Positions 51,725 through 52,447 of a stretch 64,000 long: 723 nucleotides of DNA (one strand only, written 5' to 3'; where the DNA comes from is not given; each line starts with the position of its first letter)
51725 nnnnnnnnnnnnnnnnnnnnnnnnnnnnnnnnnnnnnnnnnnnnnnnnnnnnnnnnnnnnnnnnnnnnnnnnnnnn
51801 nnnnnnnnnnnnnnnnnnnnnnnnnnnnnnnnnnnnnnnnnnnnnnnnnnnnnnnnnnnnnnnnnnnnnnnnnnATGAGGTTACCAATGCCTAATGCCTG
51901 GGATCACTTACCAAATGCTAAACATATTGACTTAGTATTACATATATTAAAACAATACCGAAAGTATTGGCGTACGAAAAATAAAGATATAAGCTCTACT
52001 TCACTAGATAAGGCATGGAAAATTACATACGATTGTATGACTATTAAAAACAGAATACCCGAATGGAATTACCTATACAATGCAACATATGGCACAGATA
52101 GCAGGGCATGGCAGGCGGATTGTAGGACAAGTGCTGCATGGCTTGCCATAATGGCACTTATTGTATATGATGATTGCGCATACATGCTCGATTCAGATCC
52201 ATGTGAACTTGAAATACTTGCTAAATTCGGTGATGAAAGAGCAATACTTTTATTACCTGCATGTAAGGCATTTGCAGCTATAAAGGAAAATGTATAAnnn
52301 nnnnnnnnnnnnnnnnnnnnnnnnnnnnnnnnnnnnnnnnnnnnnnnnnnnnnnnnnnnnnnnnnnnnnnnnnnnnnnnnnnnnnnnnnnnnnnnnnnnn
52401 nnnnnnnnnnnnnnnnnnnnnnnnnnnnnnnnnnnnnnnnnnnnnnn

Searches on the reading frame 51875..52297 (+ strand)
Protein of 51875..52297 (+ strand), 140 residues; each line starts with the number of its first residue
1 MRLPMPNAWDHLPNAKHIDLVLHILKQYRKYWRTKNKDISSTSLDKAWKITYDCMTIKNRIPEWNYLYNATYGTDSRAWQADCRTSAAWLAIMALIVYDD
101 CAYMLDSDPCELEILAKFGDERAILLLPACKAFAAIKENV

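Call 15: search_protein_families(library=pfam, max_evalue=0.1, proteins=[window:51875-52297:+])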
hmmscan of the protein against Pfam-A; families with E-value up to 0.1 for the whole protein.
window:51875-52297:+ (140 aa): 0 families

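Call 16: search_protein_families(library=phrogs, max_evalue=0.01, proteins=[window:51875-52297:+])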
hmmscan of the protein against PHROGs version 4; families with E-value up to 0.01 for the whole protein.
window:51875-52297:+ (140 aa): 0 families

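Call 53: search_protein_families(library=ncbifam, max_evalue=0.1, proteins=[window:51875-52297:+])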
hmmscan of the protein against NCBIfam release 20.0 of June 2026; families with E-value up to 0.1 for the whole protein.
window:51875-52297:+ (140 aa): 0 families

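Call 65: search_dna_similar(query=window:51875-52294:+, collection=phages, mode=protein, max_evalue=0.001, max_rows=30)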
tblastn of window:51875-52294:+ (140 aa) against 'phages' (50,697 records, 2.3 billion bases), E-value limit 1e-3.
No match.

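Call 95: search_protein_families(library=padloc, max_evalue=0.01, proteins=[window:51875-52297:+])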
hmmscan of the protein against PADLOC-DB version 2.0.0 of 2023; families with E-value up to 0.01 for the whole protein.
window:51875-52297:+ (140 aa): 0 families
